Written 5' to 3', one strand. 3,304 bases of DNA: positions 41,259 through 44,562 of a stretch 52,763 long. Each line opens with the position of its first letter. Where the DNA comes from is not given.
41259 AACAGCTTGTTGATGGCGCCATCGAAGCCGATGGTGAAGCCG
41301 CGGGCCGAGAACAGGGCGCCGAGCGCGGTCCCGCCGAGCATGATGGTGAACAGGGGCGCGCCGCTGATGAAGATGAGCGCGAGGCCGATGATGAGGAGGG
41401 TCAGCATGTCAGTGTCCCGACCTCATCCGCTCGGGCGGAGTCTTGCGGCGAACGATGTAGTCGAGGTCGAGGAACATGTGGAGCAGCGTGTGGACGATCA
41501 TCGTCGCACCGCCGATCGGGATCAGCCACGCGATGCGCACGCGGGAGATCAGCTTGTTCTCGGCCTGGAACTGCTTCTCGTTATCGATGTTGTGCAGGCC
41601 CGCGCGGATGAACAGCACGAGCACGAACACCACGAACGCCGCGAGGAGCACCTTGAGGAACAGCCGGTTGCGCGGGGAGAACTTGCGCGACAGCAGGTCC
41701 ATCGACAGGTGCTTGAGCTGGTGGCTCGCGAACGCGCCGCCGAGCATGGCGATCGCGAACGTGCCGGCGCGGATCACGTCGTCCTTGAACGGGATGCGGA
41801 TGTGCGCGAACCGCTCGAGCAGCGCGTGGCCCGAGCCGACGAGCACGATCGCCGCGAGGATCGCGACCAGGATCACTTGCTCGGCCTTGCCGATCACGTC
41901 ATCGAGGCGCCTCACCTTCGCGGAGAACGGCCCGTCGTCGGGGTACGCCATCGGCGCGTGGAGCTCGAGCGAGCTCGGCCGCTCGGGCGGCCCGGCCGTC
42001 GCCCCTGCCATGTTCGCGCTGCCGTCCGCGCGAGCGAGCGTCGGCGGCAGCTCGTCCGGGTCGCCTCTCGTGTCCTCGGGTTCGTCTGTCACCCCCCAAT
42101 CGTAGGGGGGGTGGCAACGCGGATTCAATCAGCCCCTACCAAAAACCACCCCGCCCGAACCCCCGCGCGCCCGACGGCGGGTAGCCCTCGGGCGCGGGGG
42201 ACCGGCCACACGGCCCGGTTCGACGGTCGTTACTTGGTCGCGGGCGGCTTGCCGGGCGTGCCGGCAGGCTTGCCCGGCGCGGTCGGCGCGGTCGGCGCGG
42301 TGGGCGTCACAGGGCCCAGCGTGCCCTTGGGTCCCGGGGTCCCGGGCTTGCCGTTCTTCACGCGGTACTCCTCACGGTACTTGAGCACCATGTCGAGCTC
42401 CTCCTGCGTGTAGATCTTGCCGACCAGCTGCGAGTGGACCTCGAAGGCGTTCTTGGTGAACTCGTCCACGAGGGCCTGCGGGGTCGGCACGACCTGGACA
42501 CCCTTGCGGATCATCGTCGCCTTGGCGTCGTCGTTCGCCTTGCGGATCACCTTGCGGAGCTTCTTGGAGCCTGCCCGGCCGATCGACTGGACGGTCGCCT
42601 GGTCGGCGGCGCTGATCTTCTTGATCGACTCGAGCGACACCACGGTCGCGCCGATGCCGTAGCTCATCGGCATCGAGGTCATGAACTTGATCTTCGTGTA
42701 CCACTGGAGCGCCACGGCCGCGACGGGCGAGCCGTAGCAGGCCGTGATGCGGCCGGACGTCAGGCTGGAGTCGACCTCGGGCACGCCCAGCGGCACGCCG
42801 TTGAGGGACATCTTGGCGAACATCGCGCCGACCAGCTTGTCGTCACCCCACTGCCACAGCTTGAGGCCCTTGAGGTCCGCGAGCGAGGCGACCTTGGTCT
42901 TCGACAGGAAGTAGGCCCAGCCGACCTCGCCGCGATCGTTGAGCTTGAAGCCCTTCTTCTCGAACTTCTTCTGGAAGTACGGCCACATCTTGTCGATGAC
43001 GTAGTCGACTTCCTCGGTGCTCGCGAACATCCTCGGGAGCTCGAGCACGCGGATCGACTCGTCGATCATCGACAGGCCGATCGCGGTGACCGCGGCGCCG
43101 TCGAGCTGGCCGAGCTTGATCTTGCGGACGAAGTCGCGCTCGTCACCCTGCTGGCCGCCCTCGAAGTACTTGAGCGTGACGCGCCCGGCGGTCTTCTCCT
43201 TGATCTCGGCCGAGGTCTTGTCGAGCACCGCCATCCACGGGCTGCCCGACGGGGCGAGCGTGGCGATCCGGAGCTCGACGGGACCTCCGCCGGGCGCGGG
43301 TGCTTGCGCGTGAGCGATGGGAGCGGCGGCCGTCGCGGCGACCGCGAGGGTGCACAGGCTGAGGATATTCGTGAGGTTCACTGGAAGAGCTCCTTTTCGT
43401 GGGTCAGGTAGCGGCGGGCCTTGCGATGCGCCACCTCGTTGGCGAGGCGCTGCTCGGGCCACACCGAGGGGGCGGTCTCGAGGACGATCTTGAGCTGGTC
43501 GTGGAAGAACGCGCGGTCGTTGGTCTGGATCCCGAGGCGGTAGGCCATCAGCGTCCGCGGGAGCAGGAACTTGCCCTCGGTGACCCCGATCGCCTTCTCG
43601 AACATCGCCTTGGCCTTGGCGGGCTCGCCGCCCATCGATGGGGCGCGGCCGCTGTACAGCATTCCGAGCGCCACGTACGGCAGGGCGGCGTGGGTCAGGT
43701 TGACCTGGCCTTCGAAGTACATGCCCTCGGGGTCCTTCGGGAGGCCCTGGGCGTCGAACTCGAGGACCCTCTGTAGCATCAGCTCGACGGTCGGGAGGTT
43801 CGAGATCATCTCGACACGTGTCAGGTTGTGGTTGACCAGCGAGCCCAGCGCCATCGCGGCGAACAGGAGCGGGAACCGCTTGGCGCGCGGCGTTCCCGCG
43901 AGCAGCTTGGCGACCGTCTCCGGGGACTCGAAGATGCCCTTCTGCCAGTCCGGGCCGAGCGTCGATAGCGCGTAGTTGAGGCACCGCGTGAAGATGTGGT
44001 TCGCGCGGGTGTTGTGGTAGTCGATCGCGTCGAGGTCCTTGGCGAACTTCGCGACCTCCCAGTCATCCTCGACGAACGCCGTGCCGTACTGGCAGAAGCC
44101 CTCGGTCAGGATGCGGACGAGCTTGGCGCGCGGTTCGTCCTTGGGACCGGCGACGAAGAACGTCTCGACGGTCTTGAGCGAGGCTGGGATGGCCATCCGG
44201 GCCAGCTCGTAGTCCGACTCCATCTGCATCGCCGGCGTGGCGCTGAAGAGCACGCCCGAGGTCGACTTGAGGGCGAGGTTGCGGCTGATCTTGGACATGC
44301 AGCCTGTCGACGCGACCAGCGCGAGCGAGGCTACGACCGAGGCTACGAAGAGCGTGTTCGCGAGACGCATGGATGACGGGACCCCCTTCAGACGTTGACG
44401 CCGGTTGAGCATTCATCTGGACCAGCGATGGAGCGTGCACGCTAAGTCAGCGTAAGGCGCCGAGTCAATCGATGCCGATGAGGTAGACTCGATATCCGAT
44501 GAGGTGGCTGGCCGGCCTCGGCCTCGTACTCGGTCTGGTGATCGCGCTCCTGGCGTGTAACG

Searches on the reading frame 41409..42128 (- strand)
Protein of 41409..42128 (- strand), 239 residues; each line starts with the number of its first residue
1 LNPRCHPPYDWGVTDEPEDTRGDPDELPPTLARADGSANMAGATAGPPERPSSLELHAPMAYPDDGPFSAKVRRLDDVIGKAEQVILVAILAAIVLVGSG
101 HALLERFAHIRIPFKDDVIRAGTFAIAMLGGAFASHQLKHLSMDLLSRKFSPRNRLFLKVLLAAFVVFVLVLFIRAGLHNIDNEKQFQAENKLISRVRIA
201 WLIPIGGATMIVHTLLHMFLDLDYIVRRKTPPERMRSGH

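Call 3: search_protein_families(library=pfam, proteins=[window:41409-42128:-], max_evalue=0.01)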
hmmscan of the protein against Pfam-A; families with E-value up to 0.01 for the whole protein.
window:41409-42128:- (239 aa): 1 family
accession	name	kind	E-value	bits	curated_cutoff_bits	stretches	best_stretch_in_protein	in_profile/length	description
PF04290.18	DctQ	-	2.8e-15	56.8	28.3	1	106-221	12-129/132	Tripartite ATP-independent periplasmic transporters, DctQ component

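Call 59: search_protein_families(library=ncbifam, proteins=[window:41409-42128:-], max_evalue=0.01)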
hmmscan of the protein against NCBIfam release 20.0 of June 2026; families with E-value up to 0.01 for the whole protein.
window:41409-42128:- (239 aa): 0 families

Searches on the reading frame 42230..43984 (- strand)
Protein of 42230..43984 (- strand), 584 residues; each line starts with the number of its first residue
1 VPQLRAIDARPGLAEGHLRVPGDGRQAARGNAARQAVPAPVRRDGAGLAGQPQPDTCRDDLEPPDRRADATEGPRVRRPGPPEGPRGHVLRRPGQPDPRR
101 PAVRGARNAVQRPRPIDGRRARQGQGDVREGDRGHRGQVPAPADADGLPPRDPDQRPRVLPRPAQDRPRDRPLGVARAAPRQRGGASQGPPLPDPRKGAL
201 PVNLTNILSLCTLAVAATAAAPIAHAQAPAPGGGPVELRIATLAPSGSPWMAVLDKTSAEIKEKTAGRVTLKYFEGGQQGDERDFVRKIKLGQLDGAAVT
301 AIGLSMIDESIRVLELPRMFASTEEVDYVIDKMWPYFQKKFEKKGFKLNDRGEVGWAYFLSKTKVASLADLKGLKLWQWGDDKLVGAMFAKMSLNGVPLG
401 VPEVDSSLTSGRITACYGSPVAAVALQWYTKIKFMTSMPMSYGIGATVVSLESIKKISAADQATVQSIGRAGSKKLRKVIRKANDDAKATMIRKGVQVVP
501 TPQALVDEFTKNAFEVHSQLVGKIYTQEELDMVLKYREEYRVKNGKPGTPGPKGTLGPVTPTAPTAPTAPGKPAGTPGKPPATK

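Call 3: search_protein_families(library=pfam, proteins=[window:42230-43984:-], max_evalue=0.01)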
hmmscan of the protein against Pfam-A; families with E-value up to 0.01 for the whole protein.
window:42230-43984:- (584 aa): 1 family
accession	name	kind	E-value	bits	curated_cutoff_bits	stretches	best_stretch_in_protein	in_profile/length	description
PF03480.18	DctP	-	1.9e-28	100.1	23.4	1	241-517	2-279/286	Bacterial extracellular solute-binding protein, family 7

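Call 7: search_protein_families(library=ncbifam, proteins=[window:42230-43984:-], max_evalue=0.01)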
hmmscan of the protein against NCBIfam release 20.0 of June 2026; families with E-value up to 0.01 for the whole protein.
window:42230-43984:- (584 aa): 2 families
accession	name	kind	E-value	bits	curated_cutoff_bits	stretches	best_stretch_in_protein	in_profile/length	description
NF037995.1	TRAP_S1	subfamily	7.1e-80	268.2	50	1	239-500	1-262/271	TRAP transporter substrate-binding protein DctP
TIGR00787.1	dctP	subfamily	3.3e-17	62.8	175.05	1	246-486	7-248/257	DctP family TRAP transporter solute-binding subunit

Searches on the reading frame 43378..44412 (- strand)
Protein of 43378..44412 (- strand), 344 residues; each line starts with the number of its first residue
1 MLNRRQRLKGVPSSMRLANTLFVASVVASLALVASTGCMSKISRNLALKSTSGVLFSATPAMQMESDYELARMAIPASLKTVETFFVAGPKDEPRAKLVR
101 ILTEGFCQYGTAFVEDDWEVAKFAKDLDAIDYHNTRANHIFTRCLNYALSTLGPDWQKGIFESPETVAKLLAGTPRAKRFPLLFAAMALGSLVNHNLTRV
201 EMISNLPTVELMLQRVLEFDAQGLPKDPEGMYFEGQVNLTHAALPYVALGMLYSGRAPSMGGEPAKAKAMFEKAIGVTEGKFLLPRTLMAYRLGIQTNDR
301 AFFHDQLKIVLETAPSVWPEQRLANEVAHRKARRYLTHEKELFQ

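Call 7: search_protein_families(library=ncbifam, proteins=[window:43378-44412:-], max_evalue=0.01)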
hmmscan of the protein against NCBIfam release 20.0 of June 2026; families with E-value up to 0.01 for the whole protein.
window:43378-44412:- (344 aa): 0 families

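Call 17: search_protein_families(library=pfam, proteins=[window:43378-44412:-], max_evalue=1)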
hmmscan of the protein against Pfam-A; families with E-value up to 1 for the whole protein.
window:43378-44412:- (344 aa): 1 family
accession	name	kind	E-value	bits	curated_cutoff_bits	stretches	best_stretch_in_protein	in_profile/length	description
PF16811.11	TAtT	-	1.7e-48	165.7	26.5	1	65-343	2-263/263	TRAP transporter T-component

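Call 42: search_solved_structures(query=window:43381-44412:-, max_evalue=0.01)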
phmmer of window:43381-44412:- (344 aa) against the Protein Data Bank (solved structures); distinct sequences matched with E-value up to 0.01: 1.
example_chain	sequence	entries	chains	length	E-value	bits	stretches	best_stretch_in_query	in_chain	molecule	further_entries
3u64_A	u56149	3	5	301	0.0034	19.9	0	62-343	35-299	Protein TP_0956 | TatT (Tp0956)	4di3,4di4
